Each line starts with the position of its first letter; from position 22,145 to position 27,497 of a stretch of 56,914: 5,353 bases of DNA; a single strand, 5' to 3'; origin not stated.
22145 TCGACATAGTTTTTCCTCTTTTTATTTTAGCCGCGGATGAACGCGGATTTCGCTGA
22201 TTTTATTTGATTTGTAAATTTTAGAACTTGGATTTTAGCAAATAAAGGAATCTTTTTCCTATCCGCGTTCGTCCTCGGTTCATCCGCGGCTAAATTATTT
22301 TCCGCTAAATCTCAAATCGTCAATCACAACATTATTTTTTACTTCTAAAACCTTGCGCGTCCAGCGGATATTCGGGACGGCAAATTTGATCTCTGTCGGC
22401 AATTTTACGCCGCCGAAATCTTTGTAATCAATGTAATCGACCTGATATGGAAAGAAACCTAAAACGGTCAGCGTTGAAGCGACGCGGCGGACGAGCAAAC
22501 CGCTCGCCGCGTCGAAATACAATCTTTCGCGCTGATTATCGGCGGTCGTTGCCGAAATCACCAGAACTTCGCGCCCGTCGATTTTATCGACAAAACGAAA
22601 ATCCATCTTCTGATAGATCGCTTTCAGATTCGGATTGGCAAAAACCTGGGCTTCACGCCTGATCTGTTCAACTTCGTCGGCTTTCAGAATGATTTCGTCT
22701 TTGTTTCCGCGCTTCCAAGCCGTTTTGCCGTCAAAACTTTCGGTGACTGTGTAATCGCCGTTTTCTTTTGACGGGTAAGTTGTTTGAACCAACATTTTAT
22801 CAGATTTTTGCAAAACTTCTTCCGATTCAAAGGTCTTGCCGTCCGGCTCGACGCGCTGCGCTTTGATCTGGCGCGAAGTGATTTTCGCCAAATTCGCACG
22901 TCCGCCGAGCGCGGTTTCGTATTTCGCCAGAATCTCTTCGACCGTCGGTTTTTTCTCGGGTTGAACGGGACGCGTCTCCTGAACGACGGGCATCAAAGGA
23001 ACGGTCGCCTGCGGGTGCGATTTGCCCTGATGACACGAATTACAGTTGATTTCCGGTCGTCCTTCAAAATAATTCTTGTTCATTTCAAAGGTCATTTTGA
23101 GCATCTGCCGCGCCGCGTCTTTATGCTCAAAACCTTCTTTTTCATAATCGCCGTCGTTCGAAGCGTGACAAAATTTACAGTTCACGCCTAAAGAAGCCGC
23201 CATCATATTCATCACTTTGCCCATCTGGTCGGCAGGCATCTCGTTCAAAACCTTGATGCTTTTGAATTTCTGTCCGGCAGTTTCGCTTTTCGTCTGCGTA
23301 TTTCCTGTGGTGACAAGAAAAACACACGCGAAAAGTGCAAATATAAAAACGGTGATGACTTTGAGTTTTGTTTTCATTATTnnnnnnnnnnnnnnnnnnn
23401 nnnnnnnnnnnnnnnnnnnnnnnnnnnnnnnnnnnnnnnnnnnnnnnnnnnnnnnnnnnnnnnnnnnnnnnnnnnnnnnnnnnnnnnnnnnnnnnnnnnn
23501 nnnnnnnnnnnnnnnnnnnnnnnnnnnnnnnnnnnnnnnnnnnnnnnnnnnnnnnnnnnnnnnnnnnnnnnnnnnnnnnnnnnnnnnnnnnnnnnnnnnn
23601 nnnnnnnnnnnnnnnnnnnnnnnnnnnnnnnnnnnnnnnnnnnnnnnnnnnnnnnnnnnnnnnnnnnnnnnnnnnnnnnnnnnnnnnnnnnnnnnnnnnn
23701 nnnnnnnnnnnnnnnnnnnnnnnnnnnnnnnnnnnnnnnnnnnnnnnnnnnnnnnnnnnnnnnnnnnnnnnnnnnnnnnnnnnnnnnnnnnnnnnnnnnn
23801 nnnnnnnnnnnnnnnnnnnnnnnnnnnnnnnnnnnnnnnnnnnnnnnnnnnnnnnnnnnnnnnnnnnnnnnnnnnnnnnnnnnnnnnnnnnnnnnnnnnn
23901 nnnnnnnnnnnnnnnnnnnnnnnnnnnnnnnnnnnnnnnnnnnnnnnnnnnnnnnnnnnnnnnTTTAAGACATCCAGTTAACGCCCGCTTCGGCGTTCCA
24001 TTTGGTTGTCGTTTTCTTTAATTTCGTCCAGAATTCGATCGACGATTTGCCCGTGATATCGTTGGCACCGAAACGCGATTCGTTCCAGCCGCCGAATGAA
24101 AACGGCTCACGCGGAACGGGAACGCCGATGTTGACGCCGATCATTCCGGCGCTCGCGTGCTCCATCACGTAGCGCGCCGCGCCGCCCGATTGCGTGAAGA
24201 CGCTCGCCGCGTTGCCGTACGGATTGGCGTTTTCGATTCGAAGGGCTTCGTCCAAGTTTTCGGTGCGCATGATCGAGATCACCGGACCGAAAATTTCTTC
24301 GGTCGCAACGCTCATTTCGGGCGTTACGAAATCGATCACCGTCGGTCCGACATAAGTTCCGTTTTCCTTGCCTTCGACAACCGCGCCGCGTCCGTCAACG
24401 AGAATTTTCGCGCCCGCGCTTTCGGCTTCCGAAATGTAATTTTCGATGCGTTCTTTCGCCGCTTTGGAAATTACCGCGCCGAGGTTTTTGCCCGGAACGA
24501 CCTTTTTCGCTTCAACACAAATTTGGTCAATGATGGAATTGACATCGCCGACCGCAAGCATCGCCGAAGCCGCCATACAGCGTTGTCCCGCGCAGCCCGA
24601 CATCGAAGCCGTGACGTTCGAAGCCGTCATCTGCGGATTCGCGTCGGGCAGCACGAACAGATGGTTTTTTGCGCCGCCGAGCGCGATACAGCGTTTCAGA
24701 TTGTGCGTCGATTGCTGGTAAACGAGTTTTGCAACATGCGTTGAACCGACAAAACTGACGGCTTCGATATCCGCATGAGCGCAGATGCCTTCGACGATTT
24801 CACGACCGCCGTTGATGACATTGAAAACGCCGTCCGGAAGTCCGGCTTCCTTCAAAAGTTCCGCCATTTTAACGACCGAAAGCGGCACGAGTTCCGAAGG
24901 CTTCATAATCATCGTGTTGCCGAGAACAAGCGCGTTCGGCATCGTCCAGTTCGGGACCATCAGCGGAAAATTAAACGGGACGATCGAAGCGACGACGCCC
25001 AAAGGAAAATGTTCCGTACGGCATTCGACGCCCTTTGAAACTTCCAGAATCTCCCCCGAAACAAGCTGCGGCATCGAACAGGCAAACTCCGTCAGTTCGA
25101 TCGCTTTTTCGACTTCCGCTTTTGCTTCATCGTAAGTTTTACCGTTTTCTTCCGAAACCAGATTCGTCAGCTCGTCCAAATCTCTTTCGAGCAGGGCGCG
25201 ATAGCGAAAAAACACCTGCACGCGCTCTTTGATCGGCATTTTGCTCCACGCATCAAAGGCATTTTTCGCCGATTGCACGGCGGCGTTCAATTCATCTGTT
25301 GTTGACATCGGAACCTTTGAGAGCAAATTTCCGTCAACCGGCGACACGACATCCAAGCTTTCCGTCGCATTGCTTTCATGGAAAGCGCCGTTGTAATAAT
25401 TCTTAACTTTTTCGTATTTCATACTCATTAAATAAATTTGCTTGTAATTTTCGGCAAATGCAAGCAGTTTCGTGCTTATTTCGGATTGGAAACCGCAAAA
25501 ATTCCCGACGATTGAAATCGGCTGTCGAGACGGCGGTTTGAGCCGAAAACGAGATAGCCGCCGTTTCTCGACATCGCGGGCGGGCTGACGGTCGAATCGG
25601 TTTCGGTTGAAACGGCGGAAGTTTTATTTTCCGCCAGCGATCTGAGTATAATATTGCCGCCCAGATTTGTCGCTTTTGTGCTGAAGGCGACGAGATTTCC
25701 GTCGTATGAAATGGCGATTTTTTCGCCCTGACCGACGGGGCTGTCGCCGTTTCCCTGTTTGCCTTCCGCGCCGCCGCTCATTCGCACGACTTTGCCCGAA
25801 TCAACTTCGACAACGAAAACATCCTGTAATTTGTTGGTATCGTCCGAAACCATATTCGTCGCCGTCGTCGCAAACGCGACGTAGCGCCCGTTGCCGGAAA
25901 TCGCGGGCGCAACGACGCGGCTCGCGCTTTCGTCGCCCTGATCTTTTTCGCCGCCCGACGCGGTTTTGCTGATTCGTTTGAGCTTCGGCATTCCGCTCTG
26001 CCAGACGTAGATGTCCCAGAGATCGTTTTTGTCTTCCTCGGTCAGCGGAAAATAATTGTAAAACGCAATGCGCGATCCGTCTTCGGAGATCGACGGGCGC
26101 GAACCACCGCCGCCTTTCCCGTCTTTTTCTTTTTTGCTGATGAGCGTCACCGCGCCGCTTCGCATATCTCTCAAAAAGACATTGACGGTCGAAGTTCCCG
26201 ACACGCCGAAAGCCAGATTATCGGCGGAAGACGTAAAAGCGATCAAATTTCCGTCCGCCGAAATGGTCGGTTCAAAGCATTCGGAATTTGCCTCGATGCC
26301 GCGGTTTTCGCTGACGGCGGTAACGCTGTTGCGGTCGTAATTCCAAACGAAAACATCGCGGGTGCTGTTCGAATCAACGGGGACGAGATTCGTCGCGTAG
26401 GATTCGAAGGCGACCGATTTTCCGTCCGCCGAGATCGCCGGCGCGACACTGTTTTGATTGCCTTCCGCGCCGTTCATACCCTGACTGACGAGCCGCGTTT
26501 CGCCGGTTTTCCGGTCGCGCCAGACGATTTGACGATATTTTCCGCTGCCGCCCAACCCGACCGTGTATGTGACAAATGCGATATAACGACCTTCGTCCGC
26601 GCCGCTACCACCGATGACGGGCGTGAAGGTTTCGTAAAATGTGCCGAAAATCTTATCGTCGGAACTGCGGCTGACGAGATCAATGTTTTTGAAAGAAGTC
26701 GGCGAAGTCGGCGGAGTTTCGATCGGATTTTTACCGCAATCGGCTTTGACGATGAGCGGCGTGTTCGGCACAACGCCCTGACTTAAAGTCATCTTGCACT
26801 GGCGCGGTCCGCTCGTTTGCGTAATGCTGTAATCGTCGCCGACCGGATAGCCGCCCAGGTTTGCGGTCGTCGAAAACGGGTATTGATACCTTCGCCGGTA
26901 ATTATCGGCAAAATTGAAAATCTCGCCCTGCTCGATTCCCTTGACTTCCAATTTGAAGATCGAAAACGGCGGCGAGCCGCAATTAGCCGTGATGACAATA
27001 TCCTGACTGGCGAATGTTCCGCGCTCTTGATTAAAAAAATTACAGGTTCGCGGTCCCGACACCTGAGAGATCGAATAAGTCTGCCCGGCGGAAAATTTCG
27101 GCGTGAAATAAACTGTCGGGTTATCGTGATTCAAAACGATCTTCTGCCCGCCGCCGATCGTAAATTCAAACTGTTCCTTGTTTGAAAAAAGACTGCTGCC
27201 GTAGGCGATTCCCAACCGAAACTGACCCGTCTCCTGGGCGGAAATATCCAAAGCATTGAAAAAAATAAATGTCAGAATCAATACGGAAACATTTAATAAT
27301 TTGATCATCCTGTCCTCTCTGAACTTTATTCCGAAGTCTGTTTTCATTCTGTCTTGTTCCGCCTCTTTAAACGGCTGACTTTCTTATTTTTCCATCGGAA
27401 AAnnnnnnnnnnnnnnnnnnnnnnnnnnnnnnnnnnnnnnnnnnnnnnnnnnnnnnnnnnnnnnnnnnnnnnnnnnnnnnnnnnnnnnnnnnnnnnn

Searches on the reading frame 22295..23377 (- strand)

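Call 15: search_protein_families(library=pfam, proteins=[window:22295-23377:-])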
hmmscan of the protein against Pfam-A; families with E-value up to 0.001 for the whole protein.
window:22295-23377:- (360 aa): 2 families
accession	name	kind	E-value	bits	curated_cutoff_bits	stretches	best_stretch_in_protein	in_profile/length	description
PF02276.23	CytoC_RC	-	2.2e-12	47.4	22.4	1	26-125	41-142/310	Photosynthetic reaction centre cytochrome C subunit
PF22113.1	Mtrc-MtrF_II-IV_dom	-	0.00067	19.7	30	0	59-120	76-131/176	Outer membrane cytochrome MtrC/MtrF-like, domains II/IV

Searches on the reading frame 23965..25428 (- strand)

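Call 15: search_protein_families(library=pfam, proteins=[window:23965-25428:-])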
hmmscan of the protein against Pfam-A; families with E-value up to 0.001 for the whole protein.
window:23965-25428:- (487 aa): 2 families
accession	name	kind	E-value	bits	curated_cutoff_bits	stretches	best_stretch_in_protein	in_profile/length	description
PF00171.27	Aldedh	-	2e-133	445.8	23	1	18-472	3-460/461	Aldehyde dehydrogenase family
PF05893.19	LuxC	-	0.00078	18.9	21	0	139-291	85-239/401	Acyl-CoA reductase (LuxC)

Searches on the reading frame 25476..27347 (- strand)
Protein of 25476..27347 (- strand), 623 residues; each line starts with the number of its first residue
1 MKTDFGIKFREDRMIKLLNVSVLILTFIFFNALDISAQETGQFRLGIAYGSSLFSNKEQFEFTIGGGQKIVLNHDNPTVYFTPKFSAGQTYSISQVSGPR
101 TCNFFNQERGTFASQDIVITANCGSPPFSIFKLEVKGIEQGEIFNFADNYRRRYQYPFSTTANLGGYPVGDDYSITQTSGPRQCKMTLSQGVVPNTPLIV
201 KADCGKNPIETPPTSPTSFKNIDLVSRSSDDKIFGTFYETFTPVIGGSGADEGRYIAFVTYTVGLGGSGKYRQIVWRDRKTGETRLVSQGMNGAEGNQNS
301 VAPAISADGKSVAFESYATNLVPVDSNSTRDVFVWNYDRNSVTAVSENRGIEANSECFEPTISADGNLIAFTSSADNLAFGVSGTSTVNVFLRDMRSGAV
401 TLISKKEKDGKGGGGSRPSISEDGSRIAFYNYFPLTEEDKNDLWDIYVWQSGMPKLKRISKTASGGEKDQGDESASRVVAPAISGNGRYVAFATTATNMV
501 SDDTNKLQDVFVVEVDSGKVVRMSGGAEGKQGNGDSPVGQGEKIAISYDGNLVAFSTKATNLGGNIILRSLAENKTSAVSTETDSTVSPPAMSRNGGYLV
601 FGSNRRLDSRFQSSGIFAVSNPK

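Call 15: search_protein_families(library=pfam, proteins=[window:25476-27347:-])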
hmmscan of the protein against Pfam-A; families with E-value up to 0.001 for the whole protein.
window:25476-27347:- (623 aa): 1 family
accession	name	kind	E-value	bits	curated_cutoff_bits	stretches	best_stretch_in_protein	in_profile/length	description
PF07676.18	PD40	-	2.5e-11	43.6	20.9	0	358-376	12-30/38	WD40-like Beta Propeller Repeat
